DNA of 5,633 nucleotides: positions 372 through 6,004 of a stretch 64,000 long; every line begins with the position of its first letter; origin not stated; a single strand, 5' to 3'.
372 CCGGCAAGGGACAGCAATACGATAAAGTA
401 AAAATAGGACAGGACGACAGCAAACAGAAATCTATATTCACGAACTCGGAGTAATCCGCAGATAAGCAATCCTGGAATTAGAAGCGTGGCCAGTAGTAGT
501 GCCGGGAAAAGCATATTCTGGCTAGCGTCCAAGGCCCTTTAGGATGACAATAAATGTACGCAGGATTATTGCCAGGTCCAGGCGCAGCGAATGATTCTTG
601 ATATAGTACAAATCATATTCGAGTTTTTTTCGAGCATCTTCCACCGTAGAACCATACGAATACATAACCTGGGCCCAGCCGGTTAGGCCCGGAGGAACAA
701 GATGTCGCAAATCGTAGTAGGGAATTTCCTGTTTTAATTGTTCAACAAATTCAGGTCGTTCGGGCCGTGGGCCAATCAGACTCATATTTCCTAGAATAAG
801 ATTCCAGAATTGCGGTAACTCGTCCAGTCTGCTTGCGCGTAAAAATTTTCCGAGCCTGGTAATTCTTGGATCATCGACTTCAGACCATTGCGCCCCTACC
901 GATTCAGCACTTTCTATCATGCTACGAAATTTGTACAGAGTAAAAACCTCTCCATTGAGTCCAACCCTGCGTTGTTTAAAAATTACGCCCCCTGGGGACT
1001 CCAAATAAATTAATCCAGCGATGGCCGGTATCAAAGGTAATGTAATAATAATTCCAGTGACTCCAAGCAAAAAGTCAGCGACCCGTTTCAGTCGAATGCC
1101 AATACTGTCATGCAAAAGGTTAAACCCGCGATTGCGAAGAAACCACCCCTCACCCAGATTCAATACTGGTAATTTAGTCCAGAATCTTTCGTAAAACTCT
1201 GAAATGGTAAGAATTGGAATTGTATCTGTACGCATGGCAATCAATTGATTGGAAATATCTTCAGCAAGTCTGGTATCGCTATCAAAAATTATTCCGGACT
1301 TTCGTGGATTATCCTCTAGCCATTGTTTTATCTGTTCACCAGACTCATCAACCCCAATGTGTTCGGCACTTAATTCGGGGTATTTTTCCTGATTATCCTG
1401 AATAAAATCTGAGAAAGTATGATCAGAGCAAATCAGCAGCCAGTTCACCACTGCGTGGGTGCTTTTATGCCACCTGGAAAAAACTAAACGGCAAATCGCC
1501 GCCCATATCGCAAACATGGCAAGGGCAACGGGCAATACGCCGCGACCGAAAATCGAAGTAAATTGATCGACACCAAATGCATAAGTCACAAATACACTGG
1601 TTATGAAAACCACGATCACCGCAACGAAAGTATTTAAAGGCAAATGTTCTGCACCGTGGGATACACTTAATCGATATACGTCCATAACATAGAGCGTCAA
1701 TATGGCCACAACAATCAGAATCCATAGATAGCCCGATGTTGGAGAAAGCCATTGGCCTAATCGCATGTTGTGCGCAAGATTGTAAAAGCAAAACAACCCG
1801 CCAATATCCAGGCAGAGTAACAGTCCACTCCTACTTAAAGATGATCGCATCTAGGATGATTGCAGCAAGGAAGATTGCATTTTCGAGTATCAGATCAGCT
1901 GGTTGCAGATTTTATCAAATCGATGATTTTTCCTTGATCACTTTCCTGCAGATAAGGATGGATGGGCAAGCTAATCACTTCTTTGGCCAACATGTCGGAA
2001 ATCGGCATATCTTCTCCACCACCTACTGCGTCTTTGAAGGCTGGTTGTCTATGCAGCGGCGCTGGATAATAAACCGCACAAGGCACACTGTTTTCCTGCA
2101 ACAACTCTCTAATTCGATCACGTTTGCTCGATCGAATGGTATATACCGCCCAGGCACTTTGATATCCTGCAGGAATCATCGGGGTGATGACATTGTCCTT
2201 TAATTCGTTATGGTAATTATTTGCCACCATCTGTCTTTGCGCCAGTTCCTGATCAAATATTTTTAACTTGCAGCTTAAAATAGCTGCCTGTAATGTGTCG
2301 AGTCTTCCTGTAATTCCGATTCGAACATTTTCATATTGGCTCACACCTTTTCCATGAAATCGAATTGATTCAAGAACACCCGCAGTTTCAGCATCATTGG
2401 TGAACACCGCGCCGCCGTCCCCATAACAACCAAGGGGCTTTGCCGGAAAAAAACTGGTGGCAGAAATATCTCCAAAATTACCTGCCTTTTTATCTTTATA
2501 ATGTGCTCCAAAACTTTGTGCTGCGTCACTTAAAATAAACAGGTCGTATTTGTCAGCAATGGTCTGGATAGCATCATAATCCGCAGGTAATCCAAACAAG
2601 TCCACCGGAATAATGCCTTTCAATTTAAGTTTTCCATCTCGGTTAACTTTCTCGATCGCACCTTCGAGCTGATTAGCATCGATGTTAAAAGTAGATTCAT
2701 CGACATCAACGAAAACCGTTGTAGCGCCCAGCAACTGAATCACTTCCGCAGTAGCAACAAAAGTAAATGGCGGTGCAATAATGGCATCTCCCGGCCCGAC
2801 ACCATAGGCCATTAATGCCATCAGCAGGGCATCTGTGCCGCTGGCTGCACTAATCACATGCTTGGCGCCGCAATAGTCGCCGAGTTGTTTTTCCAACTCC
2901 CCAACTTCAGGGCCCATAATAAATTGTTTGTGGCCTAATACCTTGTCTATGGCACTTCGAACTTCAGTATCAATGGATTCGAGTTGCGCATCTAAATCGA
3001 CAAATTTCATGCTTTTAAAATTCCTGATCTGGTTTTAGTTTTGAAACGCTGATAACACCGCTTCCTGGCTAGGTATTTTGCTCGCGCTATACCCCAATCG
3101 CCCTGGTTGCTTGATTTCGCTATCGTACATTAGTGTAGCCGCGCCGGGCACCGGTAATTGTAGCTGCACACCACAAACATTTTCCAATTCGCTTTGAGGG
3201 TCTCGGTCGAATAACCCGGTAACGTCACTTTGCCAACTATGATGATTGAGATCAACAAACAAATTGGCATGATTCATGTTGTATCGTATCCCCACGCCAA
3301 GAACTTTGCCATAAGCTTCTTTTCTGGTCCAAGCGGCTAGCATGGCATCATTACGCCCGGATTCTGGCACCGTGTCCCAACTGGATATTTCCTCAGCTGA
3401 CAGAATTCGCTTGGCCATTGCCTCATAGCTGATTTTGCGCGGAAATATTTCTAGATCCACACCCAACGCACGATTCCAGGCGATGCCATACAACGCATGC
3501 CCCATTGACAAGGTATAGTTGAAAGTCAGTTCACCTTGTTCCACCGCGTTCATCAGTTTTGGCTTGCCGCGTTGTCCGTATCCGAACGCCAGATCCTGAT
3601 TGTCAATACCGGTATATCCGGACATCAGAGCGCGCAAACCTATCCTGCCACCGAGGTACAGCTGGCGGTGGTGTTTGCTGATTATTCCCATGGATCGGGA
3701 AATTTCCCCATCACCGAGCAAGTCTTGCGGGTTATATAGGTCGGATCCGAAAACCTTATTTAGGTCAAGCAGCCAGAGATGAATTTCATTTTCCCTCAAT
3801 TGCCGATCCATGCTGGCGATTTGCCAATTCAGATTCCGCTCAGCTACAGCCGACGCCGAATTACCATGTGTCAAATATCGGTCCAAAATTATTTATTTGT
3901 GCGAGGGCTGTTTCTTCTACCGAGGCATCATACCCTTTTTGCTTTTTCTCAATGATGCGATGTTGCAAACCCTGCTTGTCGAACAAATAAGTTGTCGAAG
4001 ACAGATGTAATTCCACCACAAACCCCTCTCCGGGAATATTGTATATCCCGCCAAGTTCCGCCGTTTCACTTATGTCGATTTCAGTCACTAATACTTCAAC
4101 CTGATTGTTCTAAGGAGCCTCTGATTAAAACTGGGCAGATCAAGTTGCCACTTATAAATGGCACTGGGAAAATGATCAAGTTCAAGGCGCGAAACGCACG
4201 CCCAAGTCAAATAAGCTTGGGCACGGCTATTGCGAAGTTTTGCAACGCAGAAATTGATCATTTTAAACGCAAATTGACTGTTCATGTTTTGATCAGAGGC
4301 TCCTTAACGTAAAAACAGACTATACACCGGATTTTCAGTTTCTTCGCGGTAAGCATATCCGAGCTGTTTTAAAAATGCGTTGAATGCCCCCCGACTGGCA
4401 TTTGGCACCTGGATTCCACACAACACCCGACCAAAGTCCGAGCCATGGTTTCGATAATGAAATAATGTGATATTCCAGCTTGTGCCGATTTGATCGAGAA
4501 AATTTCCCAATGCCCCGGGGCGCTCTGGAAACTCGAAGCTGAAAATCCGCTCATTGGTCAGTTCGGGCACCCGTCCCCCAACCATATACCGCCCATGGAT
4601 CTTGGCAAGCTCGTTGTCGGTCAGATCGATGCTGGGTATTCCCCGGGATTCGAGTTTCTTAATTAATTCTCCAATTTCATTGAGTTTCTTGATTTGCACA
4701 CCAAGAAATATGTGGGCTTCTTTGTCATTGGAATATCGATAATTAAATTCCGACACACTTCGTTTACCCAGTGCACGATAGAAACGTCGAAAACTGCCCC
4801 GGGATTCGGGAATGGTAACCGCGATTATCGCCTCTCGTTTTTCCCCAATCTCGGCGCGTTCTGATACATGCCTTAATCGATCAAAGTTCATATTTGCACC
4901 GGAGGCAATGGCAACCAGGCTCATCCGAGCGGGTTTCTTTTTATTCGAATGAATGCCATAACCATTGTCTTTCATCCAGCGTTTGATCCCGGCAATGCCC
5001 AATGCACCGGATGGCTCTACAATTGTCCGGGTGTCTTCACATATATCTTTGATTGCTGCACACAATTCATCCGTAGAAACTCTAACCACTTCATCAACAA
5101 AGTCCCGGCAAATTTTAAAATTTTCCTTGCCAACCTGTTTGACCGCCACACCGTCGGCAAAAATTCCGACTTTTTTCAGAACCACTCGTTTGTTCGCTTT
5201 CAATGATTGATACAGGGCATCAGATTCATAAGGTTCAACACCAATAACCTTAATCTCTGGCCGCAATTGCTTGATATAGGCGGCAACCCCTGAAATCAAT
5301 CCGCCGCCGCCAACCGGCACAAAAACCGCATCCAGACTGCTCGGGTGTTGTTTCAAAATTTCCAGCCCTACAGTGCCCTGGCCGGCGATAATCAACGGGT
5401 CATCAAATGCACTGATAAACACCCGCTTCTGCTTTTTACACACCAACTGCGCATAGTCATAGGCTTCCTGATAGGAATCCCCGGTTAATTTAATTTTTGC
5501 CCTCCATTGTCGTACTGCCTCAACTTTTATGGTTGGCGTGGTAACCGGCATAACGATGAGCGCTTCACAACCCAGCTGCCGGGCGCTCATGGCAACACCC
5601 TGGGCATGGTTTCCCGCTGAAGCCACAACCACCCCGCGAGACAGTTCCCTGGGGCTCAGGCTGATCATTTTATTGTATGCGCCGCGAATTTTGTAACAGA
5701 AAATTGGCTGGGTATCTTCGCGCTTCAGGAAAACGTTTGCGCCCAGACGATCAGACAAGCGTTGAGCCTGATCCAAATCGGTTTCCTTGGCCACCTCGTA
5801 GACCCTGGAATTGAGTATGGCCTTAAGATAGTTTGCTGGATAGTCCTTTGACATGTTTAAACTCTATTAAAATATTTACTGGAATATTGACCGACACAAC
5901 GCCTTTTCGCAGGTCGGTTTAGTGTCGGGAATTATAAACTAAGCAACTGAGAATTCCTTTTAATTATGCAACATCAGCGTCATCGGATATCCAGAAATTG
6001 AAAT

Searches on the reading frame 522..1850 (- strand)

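Call 64: search_protein_families(library=ncbifam, proteins=[window:522-1850:-], max_evalue=1e-8)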
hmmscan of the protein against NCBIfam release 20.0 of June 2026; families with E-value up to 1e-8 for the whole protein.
window:522-1850:- (442 aa): 10 families
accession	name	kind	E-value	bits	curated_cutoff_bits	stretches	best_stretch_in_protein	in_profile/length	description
TIGR03025.1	EPS_sugtrans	subfamily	9e-103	344.9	295.55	1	19-439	7-441/445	exopolysaccharide biosynthesis polyprenyl glycosylphosphotransferase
TIGR03013.1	EpsB_2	subfamily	2.3e-97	326.9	393.35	1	42-441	35-441/443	TIGR03013 family XrtA/PEP-CTERM system glycosyltransferase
TIGR03023.1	WcaJ_sugtrans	equivalog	8e-81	272.6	410.75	1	24-438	16-448/453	undecaprenyl-phosphate glucose phosphotransferase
TIGR03022.1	WbaP_sugtrans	subfamily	2.7e-49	168.7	403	1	175-441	180-454/456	undecaprenyl-phosphate galactose phosphotransferase WbaP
NF007518.0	PRK10124.1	equivalog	1.5e-46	159.1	684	1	250-439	269-457/464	undecaprenyl-phosphate glucose phosphotransferase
NF050817.1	PolSacchBiosHfsE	equivalog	2.9e-43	148.3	750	1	254-436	271-459/467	polysaccharide biosynthesis protein HfsE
NF052601.1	undeca_RfbP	equivalog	5.4e-38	130.6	330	1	251-437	41-236/244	undecaprenyl-phosphate galactose phosphotransferase family protein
NF041877.1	EPS_EpsZ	equivalog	8.6e-33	113.6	800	1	253-441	264-457/459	exopolysaccharide biosynthesis polyisoprenyl-phosphate hexose-1-phosphate transferase EpsZ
NF011751.0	PRK15204.1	equivalog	2.3e-26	92.4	907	1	253-438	278-471/476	undecaprenyl-phosphate galactose phosphotransferase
NF045514.1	glycotran_HepC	equivalog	7.6e-19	67.9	140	1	249-363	111-211/220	heterocyst development glycosyltransferase HepC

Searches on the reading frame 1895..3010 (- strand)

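Call 64: search_protein_families(library=ncbifam, proteins=[window:1895-3010:-], max_evalue=1e-8)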
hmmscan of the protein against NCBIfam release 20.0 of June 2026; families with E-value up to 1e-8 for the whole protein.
window:1895-3010:- (371 aa): 7 families
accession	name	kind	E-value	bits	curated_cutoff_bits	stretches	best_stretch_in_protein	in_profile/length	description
TIGR03588.1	PseC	equivalog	4.3e-70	236.5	423.5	1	12-368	8-378/380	UDP-4-amino-4,6-dideoxy-N-acetyl-beta-L-altrosamine transaminase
TIGR04181.1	NHT_00031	hypoth_equivalog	1.2e-55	188.8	420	1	33-349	29-357/359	LegC family aminotransferase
NF008658.2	PRK11658.1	equivalog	3.4e-55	187.2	631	1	12-368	11-375/379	UDP-4-amino-4-deoxy-L-arabinose aminotransferase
NF008687.0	PRK11706.1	equivalog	1.7e-54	185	375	1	39-369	36-373/375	dTDP-4-amino-4,6-dideoxygalactose transaminase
TIGR02379.1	ECA_wecE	subfamily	1.1e-46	159.4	434.85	1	41-368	38-373/376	dTDP-4-amino-4,6-dideoxy-D-glucose transaminase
TIGR04427.1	PLP_DesI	equivalog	8.3e-43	147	650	1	32-369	50-382/390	dTDP-4-dehydro-6-deoxyglucose aminotransferase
NF011936.0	PRK15407.1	equivalog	6.6e-37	127.2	423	1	15-221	47-252/440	lipopolysaccharide biosynthesis protein RfbH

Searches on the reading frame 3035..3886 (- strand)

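Call 64: search_protein_families(library=ncbifam, proteins=[window:3035-3886:-], max_evalue=1e-8)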
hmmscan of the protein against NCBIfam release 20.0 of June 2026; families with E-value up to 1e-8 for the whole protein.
window:3035-3886:- (283 aa): 1 family
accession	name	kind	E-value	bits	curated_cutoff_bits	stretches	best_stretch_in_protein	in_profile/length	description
NF042922.1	4PPT_HetI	equivalog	4.8e-34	117.7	370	1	18-201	2-184/235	4'-phosphopantetheinyl transferase HetI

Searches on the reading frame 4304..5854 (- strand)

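Call 64: search_protein_families(library=ncbifam, proteins=[window:4304-5854:-], max_evalue=1e-8)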
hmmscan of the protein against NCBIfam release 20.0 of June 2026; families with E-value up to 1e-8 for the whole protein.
window:4304-5854:- (516 aa): 35 families (the best 25 are shown)
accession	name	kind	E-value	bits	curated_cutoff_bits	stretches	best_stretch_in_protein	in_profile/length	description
NF009130.0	PRK12483.1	subfamily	2.9e-234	778.5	801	1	5-515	18-520/521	threonine ammonia-lyase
NF006674.0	PRK09224.1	subfamily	1.1e-233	776.5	577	1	5-515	6-507/508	threonine ammonia-lyase IlvA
TIGR01124.1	ilvA_2Cterm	equivalog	9.3e-227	753.5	411.3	1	8-515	1-499/499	threonine ammonia-lyase, biosynthetic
NF006390.0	PRK08639.1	equivalog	2.3e-114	382.6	421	1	16-416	17-412/418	threonine ammonia-lyase IlvA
TIGR02079.1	THD1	equivalog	1.4e-106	356.8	440.55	1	16-416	8-404/410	threonine ammonia-lyase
TIGR01127.1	ilvA_1Cterm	equivalog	1.7e-92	310.3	378.75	1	25-367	1-331/380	threonine ammonia-lyase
NF005600.0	PRK07334.1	equivalog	5.5e-85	285.4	496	1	18-403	22-399/408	threonine ammonia-lyase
NF006389.0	PRK08638.1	equivalog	1e-77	261.4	453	1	16-334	19-327/333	bifunctional threonine ammonia-lyase/L-serine ammonia-lyase TdcB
NF005292.0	PRK06815.1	equivalog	1.8e-74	250.7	371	1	18-294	15-291/320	threonine/serine dehydratase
NF005680.0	PRK07476.1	equivalog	7.7e-72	242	413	1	16-331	15-320/326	hydroxyectoine utilization dehydratase EutB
NF005454.0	PRK07048.1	equivalog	2.4e-65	220.8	452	1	16-295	17-295/324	threo-3-hydroxy-L-aspartate ammonia-lyase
TIGR02991.1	ectoine_eutB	equivalog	1.3e-64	218.2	413.35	1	17-290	12-286/317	hydroxyectoine utilization dehydratase EutB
NF006094.0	PRK08246.1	subfamily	2.2e-60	204.7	331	1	16-291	15-283/310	serine/threonine dehydratase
NF006455.0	PRK08813.1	equivalog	1.2e-56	192.6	489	1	35-292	46-295/374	threonine dehydratase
NF045641.2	BHydaspDhtseBhcB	equivalog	1.5e-52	178.7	550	1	16-292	12-286/312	beta-hydroxyaspartate dehydratase BhcB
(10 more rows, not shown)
